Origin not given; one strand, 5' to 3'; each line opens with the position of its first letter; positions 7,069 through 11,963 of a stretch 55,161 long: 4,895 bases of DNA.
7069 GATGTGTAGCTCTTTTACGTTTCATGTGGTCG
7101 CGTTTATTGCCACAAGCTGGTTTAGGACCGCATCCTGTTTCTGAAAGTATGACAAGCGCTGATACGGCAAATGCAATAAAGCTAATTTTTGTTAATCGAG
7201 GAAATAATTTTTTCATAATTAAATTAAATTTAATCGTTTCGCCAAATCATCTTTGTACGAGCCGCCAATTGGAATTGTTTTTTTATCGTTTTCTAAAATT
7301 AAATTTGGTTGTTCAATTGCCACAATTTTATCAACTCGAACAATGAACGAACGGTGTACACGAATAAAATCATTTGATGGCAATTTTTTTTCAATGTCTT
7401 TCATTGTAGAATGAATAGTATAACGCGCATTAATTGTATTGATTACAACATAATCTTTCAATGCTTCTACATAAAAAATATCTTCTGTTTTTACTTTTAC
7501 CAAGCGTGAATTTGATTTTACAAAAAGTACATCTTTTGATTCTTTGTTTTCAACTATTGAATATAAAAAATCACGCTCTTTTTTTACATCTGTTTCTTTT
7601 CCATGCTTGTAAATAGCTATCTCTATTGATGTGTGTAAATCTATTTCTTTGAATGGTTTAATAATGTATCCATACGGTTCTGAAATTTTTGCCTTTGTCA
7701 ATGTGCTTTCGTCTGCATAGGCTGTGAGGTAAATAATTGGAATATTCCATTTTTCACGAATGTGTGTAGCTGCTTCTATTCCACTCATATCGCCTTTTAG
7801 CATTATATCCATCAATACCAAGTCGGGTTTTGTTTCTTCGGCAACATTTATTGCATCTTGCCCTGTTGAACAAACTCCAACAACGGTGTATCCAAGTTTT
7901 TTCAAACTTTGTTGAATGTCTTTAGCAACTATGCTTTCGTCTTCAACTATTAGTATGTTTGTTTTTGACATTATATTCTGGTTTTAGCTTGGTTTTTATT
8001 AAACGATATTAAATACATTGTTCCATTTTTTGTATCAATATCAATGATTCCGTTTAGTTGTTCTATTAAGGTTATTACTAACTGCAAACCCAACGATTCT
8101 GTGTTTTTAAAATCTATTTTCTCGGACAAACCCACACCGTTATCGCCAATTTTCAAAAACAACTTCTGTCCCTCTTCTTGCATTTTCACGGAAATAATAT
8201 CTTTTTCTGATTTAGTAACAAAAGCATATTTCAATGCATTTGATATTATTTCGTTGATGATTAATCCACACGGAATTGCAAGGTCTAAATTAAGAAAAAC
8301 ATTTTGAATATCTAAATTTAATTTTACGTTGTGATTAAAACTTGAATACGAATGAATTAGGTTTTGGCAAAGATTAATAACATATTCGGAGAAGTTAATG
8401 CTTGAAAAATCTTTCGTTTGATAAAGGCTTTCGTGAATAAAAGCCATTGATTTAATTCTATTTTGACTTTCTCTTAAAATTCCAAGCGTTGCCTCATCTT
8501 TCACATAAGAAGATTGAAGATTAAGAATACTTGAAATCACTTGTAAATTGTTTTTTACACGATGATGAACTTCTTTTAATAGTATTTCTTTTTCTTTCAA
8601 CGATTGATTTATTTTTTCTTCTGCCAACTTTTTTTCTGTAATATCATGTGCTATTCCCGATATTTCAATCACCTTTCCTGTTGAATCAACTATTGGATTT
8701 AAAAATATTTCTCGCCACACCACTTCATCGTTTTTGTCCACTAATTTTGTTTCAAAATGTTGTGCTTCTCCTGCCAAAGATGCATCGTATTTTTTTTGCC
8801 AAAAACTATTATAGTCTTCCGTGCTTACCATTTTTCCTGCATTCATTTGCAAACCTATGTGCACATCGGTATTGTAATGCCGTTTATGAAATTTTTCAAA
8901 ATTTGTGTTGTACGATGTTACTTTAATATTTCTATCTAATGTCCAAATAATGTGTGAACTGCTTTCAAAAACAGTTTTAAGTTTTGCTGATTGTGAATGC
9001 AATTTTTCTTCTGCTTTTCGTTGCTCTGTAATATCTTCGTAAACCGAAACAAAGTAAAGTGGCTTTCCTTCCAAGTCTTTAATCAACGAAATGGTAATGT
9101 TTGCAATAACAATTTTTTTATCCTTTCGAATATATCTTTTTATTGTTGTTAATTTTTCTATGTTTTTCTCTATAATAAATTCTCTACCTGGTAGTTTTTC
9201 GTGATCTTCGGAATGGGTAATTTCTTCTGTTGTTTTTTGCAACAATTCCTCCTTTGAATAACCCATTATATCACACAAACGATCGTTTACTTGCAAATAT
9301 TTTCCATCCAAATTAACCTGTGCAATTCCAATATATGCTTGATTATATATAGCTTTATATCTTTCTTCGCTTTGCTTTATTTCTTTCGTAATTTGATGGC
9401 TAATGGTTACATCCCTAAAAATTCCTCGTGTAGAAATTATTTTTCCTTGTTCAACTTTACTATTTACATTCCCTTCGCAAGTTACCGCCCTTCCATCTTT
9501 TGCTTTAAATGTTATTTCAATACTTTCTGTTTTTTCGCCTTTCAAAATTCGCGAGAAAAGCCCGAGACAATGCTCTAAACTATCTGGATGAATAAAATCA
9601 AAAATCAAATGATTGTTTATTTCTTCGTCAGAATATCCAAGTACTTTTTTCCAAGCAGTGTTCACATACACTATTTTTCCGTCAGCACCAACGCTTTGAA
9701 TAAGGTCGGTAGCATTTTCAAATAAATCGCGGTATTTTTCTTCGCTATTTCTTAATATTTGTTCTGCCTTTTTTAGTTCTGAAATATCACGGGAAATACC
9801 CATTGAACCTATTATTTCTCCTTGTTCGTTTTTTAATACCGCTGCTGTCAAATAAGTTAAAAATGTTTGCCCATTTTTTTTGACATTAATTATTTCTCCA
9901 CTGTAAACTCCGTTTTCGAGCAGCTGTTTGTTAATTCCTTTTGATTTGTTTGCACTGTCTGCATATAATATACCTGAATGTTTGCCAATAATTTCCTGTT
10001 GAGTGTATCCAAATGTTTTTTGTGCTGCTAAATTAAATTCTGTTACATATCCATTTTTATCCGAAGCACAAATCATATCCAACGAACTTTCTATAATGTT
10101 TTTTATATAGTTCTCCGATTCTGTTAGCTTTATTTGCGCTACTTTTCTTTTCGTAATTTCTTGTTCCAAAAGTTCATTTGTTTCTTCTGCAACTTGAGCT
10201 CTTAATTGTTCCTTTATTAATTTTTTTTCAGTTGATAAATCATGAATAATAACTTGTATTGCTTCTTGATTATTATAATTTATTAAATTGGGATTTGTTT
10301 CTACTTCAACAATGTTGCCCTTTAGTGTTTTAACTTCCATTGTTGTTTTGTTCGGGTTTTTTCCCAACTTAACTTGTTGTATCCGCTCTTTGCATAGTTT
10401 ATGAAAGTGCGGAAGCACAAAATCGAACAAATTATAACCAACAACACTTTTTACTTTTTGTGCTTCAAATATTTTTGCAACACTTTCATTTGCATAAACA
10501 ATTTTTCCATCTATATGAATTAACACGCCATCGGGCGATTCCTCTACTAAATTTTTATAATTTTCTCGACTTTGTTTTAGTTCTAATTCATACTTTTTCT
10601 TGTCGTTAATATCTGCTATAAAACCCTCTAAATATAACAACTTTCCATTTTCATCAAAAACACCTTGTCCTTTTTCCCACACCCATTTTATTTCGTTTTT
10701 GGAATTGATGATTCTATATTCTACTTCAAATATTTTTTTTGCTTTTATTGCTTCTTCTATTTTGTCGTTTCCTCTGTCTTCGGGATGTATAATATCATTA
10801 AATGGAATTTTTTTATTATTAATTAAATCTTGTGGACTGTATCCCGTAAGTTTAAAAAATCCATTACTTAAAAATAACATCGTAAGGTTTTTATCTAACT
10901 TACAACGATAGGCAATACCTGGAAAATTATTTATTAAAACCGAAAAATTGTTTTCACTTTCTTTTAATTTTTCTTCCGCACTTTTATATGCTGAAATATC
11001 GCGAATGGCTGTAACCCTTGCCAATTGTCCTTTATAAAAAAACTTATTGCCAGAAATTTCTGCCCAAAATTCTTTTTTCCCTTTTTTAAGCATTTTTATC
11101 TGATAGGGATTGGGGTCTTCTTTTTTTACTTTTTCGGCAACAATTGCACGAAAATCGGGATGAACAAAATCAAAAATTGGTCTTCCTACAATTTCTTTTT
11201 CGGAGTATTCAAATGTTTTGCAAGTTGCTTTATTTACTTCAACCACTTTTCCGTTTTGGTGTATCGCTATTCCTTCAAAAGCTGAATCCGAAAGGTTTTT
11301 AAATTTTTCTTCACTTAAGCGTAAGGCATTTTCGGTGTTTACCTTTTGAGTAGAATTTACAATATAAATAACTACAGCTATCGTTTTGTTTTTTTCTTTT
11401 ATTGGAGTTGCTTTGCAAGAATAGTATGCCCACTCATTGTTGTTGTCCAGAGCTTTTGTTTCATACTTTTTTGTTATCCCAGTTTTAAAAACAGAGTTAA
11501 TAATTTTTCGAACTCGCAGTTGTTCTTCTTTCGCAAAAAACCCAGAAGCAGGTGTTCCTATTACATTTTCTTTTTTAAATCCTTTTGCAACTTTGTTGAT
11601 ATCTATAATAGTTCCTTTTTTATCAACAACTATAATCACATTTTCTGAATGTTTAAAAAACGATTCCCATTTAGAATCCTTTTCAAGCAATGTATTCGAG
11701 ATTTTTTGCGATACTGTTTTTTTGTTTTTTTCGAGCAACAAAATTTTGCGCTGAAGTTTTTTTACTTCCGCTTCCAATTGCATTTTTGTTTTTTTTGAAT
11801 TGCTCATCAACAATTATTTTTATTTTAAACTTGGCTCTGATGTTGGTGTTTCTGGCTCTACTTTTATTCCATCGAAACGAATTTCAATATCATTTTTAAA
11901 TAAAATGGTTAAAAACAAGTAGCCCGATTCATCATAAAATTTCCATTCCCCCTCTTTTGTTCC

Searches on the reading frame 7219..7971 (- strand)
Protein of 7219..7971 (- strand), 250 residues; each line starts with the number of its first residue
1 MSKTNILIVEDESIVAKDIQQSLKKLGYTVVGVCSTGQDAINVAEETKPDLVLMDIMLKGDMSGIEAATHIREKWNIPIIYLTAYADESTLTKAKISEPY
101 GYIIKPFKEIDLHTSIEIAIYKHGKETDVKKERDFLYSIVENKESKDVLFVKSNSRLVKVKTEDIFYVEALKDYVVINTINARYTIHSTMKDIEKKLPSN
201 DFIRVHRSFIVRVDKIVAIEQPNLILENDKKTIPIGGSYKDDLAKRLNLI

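Call 91: search_protein_families(library=pfam, proteins=[window:7219-7971:-], max_evalue=0.0001)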
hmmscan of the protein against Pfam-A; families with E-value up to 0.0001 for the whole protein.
window:7219-7971:- (250 aa): 2 families
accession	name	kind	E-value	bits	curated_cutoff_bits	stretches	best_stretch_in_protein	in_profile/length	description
PF00072.30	Response_reg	-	2.4e-25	89.3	30.2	1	6-116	1-110/111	Response regulator receiver domain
PF04397.21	LytTR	-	2.6e-23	82.5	22.6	1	156-247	2-97/98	LytTr DNA-binding domain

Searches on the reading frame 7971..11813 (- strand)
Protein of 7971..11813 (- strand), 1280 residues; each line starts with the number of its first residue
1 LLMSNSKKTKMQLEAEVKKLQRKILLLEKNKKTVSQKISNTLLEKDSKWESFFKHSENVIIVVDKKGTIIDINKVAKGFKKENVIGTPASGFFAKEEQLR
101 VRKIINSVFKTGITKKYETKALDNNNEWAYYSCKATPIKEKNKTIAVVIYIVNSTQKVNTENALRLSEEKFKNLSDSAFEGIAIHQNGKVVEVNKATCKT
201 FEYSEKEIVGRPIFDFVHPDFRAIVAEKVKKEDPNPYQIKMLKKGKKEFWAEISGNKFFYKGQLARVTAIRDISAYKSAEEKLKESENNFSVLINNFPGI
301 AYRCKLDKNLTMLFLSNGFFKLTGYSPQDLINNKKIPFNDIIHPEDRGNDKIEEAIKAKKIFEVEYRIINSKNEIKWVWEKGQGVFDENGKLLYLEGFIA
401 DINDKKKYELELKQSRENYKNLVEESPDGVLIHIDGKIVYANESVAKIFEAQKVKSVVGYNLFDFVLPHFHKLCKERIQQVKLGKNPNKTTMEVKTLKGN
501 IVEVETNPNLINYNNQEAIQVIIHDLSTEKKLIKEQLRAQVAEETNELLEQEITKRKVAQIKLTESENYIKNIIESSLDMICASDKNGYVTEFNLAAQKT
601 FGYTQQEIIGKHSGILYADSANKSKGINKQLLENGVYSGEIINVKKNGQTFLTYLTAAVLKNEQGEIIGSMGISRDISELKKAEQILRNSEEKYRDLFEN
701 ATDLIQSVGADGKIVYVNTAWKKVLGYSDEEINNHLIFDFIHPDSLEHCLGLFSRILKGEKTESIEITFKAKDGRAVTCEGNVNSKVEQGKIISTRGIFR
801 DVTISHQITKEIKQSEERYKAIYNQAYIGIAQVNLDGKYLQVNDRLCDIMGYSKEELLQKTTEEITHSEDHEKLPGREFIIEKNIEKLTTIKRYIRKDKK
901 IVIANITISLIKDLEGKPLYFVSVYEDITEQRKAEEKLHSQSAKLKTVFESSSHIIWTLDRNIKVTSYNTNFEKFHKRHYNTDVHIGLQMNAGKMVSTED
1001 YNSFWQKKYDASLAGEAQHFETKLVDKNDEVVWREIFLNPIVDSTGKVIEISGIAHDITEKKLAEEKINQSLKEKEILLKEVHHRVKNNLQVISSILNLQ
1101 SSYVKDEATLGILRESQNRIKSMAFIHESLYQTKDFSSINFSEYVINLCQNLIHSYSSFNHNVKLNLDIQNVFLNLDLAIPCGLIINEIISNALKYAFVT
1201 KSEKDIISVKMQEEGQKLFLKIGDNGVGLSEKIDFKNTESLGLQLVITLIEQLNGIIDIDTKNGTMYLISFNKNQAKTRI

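Call 92: search_protein_families(library=pfam, proteins=[window:7971-11813:-], max_evalue=0.0001)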
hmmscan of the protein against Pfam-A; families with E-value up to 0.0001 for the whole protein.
window:7971-11813:- (1280 aa): 10 families
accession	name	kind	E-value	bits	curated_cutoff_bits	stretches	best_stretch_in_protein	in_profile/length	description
PF13426.13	PAS_9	-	1.6e-81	269.7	27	8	579-679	2-103/103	PAS domain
PF00989.32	PAS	-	3.9e-74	246.4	22.6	5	692-802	1-113/113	PAS fold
PF08447.18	PAS_3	-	3.3e-64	213.6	25.6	3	313-398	2-88/89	PAS fold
PF08448.16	PAS_4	-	2.1e-51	173.2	23.1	5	698-806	1-109/110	PAS fold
PF13188.13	PAS_8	-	1.5e-39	133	21.8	2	692-752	1-60/65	PAS domain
PF07568.18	HisKA_2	-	1.5e-30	105.5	22.3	1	1081-1156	1-76/76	Histidine kinase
PF14598.12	PAS_11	-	1.2e-14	54.7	25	0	710-787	10-87/109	PAS domain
PF24820.1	Diguanyl_cycl_sensor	-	1.8e-08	34.7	28.1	0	430-488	10-71/109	Diguanylate cyclase-like sensor domain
PF02518.31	HATPase_c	-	2.9e-06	28.1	26.4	1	1184-1270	8-106/111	Histidine kinase-, DNA gyrase B-, and HSP90-like ATPase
PF07536.20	HWE_HK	-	2.2e-05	25.5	22.8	1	1081-1134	1-52/83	HWE histidine kinase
